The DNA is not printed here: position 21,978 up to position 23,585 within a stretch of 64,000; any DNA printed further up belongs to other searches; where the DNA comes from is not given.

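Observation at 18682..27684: Contiguous locus of two LarA-family proteins, a TRAP permease lacking its binding protein, a BMP lipoprotein, Sec-FDH and a cupin: candidate uncharacterised hydroxy-acid uptake and conversion system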

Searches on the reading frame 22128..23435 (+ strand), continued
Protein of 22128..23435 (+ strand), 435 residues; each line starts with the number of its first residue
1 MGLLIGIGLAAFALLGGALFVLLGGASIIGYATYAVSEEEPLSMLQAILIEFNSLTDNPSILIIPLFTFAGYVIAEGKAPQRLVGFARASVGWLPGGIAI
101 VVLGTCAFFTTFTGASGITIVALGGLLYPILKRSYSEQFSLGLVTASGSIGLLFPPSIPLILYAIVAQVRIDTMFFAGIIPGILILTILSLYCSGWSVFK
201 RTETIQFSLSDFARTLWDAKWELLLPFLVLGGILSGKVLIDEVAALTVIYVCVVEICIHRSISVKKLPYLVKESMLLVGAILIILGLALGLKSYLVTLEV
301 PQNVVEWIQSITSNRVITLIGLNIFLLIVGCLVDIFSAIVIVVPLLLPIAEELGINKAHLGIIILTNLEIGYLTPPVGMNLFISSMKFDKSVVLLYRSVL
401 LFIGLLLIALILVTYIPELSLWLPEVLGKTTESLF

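Call 51: get_annotated_region(hit=H16, flank=4000)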
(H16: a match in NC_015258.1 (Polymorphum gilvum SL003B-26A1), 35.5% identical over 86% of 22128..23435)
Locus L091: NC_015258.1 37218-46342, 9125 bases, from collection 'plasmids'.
description: Polymorphum gilvum SL003B-26A1 plasmid pSL003B, complete sequence
organism: Polymorphum gilvum SL003B-26A1 (NCBI taxid 991905)
taxonomy: Bacteria; Pseudomonadota; Alphaproteobacteria; Rhodobacterales; Paracoccaceae; Polymorphum; Polymorphum gilvum; Polymorphum gilvum SL003B-26A1
host: -; source: -; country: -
typing (MOB-suite, as given by PLSDB): non-mobilizable; replicon rep_cluster_490; mating-pair formation MPF_T
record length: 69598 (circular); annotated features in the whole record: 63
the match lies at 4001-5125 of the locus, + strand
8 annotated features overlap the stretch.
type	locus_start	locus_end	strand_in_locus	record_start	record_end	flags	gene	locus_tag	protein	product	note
CDS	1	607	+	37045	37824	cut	-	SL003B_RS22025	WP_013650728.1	IclR family transcriptional regulator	GO:0006355 - regulation of DNA-templated transcription [Evidence IEA]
CDS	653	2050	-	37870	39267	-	-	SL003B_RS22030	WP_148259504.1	FAD-binding oxidoreductase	-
CDS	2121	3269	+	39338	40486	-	-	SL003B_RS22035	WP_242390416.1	TRAP transporter substrate-binding protein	-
CDS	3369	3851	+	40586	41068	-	-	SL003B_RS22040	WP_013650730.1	TRAP transporter small permease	-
CDS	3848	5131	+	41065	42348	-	-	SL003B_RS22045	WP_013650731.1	TRAP transporter large permease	GO:0008643 - carbohydrate transport [Evidence IEA]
CDS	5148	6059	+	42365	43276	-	-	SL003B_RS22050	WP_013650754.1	acetaldehyde dehydrogenase (acetylating)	-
CDS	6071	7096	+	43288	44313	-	dmpG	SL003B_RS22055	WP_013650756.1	4-hydroxy-2-oxovalerate aldolase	-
CDS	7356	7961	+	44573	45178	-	-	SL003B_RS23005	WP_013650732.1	recombinase family protein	GO:0006310 - DNA recombination [Evidence IEA]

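Call 52: get_annotated_region(hit=H24, flank=4000)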
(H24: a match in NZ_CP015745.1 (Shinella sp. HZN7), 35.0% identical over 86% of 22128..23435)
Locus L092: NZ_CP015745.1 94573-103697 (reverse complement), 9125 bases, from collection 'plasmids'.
description: Shinella sp. HZN7 plasmid pShin-09, complete sequence
organism: Shinella sp. HZN7 (NCBI taxid 879274)
taxonomy: Bacteria; Pseudomonadota; Alphaproteobacteria; Hyphomicrobiales; Rhizobiaceae; Shinella; Shinella sp. HZN7
host: -; source: -; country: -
typing (MOB-suite, as given by PLSDB): conjugative; replicon rep_cluster_287; relaxase MOBQ,MOBQ; mating-pair formation MPF_T
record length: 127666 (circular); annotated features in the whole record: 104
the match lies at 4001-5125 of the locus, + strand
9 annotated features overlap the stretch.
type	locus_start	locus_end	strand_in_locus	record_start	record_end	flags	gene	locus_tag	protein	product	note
CDS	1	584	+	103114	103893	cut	-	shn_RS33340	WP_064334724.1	IclR family transcriptional regulator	GO:0006355 - regulation of DNA-templated transcription [Evidence IEA]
CDS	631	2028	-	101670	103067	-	-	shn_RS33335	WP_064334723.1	FAD-binding oxidoreductase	-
CDS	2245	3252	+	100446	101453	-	-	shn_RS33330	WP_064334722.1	TRAP transporter substrate-binding protein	-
CDS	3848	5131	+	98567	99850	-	-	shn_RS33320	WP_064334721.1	TRAP transporter large permease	GO:0008643 - carbohydrate transport [Evidence IEA]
CDS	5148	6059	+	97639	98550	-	-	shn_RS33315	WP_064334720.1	acetaldehyde dehydrogenase (acetylating)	-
CDS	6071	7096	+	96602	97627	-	dmpG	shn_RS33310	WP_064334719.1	4-hydroxy-2-oxovalerate aldolase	-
CDS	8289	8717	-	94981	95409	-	-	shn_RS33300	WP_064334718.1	hypothetical protein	-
CDS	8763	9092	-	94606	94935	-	-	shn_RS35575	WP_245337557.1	recombinase family protein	GO:0006310 - DNA recombination [Evidence IEA]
CDS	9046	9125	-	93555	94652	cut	-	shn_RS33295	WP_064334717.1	IS1595 family transposase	-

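Call 53: get_annotated_region(hit=H20, flank=4000)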
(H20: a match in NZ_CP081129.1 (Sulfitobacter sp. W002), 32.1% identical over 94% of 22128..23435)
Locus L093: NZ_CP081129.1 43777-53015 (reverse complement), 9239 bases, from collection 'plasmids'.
description: Sulfitobacter sp. W002 plasmid unnamed3, complete sequence
organism: Sulfitobacter sp. W002 (NCBI taxid 2867024)
taxonomy: Bacteria; Pseudomonadota; Alphaproteobacteria; Rhodobacterales; Roseobacteraceae; Sulfitobacter; Sulfitobacter sp. W002
host: -; source: -; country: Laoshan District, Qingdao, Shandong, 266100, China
typing (MOB-suite, as given by PLSDB): non-mobilizable
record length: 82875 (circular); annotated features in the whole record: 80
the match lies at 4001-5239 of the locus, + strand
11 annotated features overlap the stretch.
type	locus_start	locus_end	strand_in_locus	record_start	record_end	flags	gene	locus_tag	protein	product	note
CDS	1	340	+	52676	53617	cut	rarD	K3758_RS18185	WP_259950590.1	EamA family transporter RarD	GO:0006810 - transport [Evidence IEA]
CDS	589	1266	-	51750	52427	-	-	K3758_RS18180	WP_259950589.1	TetR/AcrR family transcriptional regulator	GO:0006355 - regulation of DNA-templated transcription [Evidence IEA]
CDS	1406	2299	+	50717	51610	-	-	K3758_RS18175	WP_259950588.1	shikimate dehydrogenase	GO:0019632 - shikimate metabolic process [Evidence IEA]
CDS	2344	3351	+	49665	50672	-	-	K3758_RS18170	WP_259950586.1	DctP family TRAP transporter solute-binding subunit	GO:0006810 - transport [Evidence IEA]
CDS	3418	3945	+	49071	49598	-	-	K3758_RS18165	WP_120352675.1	TRAP transporter small permease subunit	-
CDS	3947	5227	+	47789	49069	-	-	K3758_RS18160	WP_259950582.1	TRAP transporter large permease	GO:0008643 - carbohydrate transport [Evidence IEA]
CDS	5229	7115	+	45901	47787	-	-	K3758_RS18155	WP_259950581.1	sugar phosphate isomerase/epimerase and 4-hydroxyphenylpyruvate domain-containing protein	-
CDS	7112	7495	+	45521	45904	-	pcaC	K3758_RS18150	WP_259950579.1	4-carboxymuconolactone decarboxylase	-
CDS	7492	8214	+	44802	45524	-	pcaH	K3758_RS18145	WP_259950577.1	protocatechuate 3,4-dioxygenase subunit beta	GO:0046278 - 3,4-dihydroxybenzoate metabolic process [Evidence IEA]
CDS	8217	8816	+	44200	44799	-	pcaG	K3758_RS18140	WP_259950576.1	protocatechuate 3,4-dioxygenase subunit alpha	GO:0046278 - 3,4-dihydroxybenzoate metabolic process [Evidence IEA]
CDS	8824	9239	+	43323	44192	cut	-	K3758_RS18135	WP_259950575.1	3-keto-5-aminohexanoate cleavage protein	-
